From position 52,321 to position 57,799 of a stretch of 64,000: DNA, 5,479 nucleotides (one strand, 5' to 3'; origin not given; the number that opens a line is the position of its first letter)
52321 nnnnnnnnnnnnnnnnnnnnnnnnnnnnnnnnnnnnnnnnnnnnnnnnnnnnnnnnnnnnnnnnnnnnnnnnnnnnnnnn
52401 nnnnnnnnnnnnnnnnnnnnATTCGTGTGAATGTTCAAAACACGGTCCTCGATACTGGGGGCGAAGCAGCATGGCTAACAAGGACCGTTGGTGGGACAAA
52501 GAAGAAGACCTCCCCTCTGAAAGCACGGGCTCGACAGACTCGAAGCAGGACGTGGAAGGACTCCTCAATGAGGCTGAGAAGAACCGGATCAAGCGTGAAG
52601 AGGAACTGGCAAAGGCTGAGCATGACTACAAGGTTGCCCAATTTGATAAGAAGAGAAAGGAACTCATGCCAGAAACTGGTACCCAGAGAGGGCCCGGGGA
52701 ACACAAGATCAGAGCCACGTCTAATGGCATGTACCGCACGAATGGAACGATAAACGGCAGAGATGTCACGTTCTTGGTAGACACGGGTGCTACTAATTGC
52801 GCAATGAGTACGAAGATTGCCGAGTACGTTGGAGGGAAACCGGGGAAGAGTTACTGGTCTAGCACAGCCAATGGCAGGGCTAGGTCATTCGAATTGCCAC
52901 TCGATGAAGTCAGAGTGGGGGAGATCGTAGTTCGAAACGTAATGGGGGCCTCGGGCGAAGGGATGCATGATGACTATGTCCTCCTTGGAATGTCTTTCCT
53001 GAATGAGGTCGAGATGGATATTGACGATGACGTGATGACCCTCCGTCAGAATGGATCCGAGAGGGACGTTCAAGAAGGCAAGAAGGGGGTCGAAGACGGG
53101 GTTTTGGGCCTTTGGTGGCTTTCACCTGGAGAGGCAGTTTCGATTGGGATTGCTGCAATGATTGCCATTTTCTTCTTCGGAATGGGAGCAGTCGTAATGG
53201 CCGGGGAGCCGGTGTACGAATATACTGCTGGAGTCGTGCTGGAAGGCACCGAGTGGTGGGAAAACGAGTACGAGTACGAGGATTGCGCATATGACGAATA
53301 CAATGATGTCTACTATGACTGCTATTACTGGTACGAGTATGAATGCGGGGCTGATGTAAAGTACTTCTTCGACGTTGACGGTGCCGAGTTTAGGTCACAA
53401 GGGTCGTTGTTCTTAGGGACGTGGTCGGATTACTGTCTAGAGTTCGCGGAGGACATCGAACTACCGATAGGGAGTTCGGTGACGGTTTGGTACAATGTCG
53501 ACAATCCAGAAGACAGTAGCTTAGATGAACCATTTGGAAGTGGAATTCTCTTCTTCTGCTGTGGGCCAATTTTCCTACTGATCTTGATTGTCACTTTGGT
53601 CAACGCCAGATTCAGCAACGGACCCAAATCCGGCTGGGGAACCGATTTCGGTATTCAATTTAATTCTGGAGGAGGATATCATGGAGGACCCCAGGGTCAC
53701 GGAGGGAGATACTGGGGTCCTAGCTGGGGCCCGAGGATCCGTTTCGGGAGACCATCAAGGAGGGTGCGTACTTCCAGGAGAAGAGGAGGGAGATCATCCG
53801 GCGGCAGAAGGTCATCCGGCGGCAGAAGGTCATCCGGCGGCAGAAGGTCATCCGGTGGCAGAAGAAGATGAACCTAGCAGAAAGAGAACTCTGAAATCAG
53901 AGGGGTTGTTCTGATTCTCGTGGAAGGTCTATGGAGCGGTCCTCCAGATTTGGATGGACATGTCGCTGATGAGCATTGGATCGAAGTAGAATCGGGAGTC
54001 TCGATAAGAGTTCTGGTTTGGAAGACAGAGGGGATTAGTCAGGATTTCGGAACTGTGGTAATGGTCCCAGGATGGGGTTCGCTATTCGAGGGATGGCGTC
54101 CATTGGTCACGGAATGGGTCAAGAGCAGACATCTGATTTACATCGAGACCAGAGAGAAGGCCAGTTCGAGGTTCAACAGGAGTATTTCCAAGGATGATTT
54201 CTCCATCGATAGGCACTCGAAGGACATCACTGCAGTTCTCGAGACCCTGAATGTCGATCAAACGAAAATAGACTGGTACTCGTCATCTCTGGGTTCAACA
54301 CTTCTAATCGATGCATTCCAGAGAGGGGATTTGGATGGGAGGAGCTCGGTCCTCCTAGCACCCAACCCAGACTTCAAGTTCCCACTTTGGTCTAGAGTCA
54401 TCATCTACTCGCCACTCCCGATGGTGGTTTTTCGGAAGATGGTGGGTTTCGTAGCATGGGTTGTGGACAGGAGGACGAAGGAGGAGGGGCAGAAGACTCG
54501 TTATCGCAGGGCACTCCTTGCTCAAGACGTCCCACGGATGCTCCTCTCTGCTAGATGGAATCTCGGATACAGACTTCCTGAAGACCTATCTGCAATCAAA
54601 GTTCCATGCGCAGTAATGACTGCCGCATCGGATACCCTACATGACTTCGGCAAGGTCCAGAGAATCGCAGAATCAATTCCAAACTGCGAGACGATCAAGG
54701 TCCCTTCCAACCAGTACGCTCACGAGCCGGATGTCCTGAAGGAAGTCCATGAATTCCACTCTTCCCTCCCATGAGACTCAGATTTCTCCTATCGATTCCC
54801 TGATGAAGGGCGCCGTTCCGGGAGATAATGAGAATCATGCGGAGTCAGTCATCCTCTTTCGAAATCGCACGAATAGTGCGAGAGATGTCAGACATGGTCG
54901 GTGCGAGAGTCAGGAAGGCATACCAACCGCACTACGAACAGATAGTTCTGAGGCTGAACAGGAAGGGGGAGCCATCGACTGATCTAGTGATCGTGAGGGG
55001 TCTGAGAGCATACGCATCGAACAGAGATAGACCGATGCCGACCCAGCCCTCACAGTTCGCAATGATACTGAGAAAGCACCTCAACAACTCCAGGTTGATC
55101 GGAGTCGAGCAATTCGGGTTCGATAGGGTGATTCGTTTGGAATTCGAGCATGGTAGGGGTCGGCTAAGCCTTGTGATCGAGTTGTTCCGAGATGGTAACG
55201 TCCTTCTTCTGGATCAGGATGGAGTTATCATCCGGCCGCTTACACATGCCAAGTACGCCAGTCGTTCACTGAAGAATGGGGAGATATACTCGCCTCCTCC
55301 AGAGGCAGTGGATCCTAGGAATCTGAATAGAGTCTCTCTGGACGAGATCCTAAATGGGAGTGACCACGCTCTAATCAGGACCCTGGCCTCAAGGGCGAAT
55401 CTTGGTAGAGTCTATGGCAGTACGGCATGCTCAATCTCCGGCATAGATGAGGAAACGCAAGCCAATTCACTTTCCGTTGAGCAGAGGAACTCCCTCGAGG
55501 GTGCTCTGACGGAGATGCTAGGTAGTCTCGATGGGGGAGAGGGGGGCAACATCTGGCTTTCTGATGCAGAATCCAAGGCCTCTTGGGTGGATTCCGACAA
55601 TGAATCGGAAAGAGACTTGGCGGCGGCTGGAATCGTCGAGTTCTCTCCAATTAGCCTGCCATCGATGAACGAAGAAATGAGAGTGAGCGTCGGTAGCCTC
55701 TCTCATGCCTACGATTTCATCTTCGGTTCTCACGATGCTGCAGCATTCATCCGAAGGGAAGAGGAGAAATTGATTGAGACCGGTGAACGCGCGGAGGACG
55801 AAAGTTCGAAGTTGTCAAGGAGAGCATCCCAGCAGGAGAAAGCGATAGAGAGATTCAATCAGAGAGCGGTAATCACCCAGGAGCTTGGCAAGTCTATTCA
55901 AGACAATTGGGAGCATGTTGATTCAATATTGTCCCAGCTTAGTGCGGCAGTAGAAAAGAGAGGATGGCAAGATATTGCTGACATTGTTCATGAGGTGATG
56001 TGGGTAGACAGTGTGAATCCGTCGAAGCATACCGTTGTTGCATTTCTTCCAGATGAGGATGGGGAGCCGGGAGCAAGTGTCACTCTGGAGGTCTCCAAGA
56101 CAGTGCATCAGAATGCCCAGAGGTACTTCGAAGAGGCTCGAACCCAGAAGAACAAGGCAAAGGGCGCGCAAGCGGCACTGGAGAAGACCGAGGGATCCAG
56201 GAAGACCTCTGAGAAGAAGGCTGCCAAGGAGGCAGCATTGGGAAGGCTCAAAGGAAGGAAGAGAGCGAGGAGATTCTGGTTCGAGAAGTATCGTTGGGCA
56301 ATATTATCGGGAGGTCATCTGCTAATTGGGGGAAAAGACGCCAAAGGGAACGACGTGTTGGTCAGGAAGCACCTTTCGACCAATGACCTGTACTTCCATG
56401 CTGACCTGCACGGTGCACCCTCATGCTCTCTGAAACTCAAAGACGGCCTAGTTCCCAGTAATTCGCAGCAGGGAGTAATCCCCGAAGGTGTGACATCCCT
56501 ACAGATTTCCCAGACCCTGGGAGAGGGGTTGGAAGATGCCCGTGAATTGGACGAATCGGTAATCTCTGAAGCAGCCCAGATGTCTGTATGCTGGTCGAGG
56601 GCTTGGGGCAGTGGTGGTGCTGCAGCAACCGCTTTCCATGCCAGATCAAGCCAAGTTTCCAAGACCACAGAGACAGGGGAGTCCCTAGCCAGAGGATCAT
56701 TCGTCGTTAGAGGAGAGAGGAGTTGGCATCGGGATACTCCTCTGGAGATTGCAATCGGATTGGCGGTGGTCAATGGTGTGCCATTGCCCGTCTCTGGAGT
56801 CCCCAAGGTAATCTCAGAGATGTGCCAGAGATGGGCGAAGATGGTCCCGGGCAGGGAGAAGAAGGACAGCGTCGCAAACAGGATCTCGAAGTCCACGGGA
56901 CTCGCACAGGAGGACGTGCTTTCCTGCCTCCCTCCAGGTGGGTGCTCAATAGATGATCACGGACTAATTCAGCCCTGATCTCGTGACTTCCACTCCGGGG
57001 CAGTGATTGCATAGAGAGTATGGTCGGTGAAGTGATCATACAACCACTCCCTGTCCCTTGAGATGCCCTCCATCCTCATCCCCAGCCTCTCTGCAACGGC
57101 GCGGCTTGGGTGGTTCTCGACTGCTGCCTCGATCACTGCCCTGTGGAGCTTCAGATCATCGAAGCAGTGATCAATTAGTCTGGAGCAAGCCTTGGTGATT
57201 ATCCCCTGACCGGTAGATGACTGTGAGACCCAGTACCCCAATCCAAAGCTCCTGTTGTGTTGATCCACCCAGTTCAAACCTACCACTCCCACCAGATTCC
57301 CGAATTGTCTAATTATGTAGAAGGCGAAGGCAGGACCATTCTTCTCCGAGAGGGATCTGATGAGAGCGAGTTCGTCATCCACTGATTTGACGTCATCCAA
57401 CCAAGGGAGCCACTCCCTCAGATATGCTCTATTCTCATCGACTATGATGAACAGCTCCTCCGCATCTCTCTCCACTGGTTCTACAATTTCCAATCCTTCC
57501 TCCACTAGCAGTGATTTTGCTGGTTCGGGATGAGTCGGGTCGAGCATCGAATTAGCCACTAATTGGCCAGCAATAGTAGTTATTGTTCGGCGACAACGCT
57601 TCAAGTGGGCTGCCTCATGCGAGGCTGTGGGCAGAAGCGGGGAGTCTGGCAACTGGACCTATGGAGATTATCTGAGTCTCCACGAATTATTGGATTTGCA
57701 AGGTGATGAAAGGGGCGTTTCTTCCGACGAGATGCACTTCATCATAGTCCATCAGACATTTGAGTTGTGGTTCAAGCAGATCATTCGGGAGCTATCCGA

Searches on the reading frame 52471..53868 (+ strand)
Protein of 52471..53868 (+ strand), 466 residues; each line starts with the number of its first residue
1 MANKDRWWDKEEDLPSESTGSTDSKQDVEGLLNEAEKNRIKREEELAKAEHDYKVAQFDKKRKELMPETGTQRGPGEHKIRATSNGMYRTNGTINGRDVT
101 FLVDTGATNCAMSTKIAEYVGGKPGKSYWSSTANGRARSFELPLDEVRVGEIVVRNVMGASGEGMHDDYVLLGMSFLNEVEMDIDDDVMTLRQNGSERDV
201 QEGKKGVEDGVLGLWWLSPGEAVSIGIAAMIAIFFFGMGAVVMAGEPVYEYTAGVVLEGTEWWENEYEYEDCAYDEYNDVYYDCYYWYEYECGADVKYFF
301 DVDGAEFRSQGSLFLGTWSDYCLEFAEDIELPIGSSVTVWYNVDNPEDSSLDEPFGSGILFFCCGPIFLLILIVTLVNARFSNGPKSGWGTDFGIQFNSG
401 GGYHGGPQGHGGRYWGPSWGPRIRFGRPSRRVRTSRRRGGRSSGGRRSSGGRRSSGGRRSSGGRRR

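Call 39: search_protein_families(library=pfam, proteins=[window:52471-53868:+], max_evalue=0.001)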
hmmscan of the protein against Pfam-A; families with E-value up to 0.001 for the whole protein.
window:52471-53868:+ (466 aa): 3 families
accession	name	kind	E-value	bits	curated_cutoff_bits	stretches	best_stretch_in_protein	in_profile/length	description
PF13975.11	gag-asp_proteas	-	5.5e-21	75.4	28.2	1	91-178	2-91/92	gag-polyprotein putative aspartyl protease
PF13650.11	Asp_protease_2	-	4.8e-17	62.9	24.3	1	91-176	2-90/90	Aspartyl protease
PF12158.14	DUF3592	-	5.3e-06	27.5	25.3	1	287-354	24-82/84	Domain of unknown function (DUF3592)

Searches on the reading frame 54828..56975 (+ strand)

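Call 39: search_protein_families(library=pfam, proteins=[window:54828-56975:+], max_evalue=0.001)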
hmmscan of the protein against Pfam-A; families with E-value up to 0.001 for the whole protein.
window:54828-56975:+ (716 aa): 2 families
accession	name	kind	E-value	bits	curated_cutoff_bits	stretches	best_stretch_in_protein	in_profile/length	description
PF05833.16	NFACT_N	-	6e-53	180.7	31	1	11-458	3-411/456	NFACT N-terminal and middle domains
PF05670.18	NFACT-R_1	-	3.4e-25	89.2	29.8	1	487-629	1-112/112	NFACT protein RNA binding domain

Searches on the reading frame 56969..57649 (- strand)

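Call 39: search_protein_families(library=pfam, proteins=[window:56969-57649:-], max_evalue=0.001)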
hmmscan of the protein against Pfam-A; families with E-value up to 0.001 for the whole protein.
window:56969-57649:- (226 aa): 4 families
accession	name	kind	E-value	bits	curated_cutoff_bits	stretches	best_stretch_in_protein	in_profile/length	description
PF13302.13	Acetyltransf_3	-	1.4e-24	87.8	25.4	1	55-192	4-138/138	Acetyltransferase (GNAT) domain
PF00583.31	Acetyltransf_1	-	8.5e-12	45.8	20.7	1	99-191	27-116/116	Acetyltransferase (GNAT) family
PF13523.12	Acetyltransf_8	-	1.4e-05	25.2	27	1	131-195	76-141/145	Acetyltransferase (GNAT) domain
PF13420.13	Acetyltransf_4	-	7.8e-05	23.2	24.3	1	58-210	4-153/155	Acetyltransferase (GNAT) domain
